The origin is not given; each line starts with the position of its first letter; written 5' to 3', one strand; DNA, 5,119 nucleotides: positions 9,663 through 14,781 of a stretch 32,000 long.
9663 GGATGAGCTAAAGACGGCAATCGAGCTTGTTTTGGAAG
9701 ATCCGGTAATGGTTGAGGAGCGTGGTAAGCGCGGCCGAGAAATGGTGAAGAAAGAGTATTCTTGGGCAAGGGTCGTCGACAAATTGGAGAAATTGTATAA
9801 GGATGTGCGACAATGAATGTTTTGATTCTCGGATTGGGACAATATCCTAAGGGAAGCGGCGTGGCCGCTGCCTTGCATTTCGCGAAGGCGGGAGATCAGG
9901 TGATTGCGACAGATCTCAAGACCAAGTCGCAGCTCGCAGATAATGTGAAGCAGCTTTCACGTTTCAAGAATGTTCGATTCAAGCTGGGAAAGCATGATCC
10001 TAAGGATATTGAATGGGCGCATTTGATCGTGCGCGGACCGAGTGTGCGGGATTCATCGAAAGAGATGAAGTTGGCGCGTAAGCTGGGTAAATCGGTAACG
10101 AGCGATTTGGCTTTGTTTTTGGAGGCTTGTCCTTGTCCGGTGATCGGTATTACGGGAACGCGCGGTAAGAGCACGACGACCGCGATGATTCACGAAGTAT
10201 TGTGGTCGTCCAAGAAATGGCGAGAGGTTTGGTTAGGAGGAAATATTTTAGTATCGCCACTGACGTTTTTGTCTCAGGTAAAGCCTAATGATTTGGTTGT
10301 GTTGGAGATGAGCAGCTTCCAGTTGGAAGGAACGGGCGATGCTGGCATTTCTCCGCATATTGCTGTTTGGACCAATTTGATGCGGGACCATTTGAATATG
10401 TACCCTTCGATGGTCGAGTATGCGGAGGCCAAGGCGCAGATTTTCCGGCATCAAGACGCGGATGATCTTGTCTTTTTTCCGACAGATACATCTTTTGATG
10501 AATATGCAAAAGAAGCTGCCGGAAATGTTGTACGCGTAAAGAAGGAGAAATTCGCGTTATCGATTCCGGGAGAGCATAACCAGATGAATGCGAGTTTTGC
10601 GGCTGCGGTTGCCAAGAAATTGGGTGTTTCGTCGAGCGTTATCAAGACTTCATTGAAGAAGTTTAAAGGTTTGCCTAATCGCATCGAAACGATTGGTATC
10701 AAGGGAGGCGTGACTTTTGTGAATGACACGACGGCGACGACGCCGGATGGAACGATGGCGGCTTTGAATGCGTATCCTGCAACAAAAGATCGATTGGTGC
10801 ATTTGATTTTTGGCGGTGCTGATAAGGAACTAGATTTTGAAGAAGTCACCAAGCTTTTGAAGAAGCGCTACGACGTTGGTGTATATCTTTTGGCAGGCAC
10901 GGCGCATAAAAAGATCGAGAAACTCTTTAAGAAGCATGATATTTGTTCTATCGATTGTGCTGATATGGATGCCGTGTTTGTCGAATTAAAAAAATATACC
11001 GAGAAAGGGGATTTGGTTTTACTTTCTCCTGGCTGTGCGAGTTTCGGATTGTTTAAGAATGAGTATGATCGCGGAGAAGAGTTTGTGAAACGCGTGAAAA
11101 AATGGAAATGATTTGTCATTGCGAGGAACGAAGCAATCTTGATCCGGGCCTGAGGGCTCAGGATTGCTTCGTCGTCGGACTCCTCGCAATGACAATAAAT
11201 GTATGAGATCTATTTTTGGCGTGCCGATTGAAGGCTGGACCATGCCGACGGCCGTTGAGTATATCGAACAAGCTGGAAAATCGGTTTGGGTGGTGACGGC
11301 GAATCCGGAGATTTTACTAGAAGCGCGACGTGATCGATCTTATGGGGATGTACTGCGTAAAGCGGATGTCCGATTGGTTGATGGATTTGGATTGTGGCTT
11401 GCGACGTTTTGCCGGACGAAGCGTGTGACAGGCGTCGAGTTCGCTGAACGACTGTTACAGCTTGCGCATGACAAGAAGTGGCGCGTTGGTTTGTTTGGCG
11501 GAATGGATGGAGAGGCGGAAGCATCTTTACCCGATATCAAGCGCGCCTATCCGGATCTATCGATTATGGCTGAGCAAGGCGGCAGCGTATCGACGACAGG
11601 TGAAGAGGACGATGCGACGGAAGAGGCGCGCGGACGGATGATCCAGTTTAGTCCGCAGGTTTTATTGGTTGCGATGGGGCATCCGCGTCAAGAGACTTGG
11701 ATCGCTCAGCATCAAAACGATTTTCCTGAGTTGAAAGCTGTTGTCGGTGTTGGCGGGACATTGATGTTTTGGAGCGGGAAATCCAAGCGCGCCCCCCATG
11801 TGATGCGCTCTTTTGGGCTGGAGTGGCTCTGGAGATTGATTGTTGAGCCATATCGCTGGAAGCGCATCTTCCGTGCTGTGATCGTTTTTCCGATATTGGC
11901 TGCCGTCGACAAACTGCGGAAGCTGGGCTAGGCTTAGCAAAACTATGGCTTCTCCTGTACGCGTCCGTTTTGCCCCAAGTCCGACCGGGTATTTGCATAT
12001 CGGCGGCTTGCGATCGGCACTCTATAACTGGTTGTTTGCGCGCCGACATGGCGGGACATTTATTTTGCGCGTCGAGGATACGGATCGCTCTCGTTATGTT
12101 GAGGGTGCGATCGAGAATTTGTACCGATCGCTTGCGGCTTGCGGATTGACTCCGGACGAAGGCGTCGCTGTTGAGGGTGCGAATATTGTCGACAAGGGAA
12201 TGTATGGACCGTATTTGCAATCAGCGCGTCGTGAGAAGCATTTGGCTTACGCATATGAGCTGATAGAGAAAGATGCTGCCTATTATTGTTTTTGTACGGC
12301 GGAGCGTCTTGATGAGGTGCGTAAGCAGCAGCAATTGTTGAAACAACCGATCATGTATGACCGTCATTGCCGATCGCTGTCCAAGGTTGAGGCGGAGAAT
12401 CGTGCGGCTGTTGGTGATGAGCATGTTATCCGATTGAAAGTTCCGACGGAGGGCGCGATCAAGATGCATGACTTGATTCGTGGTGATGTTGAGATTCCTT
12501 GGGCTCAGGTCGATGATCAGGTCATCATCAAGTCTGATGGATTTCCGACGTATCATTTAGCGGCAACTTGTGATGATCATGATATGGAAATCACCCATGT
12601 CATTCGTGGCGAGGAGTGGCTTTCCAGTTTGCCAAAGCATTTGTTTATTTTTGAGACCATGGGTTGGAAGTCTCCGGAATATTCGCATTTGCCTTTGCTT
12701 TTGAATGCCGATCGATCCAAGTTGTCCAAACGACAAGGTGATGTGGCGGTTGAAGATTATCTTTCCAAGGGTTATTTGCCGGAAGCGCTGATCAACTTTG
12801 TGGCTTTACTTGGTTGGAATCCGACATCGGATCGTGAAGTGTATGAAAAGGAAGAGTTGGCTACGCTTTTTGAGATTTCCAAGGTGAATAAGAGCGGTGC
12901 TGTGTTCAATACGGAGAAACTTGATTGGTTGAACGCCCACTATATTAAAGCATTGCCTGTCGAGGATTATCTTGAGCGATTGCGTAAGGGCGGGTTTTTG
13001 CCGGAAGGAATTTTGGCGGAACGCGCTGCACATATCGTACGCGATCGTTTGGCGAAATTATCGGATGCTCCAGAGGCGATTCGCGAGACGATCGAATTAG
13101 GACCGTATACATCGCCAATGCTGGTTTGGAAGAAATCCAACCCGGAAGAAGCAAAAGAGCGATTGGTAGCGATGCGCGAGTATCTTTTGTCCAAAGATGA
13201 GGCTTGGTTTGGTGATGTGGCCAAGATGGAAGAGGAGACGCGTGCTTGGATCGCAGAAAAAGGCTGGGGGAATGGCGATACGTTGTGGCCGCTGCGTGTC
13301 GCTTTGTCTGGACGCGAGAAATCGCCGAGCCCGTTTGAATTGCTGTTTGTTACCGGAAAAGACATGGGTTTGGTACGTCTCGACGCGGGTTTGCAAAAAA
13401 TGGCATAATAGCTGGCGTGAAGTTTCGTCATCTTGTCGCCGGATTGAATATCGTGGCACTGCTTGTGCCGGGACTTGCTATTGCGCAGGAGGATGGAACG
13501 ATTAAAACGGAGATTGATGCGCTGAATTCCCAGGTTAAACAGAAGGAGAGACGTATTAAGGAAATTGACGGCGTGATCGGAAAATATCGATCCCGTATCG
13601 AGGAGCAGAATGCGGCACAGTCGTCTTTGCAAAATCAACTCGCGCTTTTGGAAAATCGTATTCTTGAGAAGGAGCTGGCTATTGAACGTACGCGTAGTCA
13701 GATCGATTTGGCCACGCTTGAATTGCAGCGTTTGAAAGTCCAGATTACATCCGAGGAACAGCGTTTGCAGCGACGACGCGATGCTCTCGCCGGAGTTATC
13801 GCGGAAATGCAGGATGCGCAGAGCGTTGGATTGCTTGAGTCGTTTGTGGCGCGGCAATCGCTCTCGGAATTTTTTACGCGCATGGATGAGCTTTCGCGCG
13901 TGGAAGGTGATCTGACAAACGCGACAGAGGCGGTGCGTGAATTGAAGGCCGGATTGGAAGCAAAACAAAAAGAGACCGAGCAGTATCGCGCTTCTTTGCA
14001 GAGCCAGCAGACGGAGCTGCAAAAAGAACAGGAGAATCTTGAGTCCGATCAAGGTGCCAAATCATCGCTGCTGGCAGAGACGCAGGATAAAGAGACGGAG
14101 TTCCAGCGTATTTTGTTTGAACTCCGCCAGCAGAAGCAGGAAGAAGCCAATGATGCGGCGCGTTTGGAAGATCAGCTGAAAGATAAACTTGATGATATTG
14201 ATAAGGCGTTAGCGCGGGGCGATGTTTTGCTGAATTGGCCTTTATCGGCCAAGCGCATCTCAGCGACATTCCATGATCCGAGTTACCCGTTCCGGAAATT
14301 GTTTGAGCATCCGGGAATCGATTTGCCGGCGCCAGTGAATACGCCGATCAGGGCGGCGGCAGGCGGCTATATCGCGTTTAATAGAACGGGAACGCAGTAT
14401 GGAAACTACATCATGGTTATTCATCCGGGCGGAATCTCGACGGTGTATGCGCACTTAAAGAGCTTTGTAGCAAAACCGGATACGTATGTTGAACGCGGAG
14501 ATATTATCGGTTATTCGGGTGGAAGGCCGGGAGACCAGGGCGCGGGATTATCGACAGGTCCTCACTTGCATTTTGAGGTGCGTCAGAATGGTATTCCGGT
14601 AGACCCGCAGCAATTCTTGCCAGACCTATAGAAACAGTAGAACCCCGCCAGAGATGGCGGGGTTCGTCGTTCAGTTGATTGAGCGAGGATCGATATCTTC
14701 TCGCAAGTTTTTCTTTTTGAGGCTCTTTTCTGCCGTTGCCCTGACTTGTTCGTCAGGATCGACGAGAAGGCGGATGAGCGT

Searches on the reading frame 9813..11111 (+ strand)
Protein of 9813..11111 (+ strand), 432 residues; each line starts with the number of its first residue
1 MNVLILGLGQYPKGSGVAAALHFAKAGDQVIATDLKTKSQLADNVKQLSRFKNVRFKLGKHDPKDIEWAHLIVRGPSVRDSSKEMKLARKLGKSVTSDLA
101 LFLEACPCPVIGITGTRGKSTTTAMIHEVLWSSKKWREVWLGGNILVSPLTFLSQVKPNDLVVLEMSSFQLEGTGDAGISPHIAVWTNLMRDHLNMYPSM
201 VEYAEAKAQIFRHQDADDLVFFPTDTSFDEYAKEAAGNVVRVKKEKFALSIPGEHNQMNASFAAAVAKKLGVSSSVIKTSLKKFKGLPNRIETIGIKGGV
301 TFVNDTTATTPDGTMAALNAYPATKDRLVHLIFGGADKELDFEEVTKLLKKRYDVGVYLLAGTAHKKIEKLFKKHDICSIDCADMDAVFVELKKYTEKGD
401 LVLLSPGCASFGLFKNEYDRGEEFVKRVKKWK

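Call 71: search_protein_families(library=pfam, proteins=[window:9813-11111:+], max_evalue=0.0001)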
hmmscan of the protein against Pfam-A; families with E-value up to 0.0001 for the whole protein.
window:9813-11111:+ (432 aa): 3 families
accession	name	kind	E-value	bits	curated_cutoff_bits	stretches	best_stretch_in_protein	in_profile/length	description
PF08245.18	Mur_ligase_M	-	3.9e-25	89.4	24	1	113-246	1-149/200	Mur ligase middle domain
PF02875.26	Mur_ligase_C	-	4e-11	44.3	28.4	1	290-406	2-125/127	Mur ligase, glutamate ligase domain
PF21799.2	MurD-like_N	-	8.8e-05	23.1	27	0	2-96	2-87/88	Mur ligase MurD-like, N-terminal domain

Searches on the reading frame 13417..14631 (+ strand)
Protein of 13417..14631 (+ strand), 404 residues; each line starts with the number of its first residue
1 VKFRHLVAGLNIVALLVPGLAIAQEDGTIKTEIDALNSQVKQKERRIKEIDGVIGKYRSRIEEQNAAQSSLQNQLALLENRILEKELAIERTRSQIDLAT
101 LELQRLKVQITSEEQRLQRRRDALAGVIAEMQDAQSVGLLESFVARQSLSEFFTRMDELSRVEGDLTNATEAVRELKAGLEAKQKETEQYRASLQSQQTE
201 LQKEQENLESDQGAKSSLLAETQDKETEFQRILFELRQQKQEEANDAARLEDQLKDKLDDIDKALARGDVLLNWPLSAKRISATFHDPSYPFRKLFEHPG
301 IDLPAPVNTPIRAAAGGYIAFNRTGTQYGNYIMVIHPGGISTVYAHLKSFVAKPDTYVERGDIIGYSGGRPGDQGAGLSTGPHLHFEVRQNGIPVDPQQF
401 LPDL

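Call 71: search_protein_families(library=pfam, proteins=[window:13417-14631:+], max_evalue=0.0001)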
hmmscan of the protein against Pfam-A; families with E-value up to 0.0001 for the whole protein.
window:13417-14631:+ (404 aa): 1 family
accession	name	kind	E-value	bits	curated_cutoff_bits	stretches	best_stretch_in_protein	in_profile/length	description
PF01551.29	Peptidase_M23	-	1.5e-26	92.8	28.7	1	298-397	3-96/96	Peptidase family M23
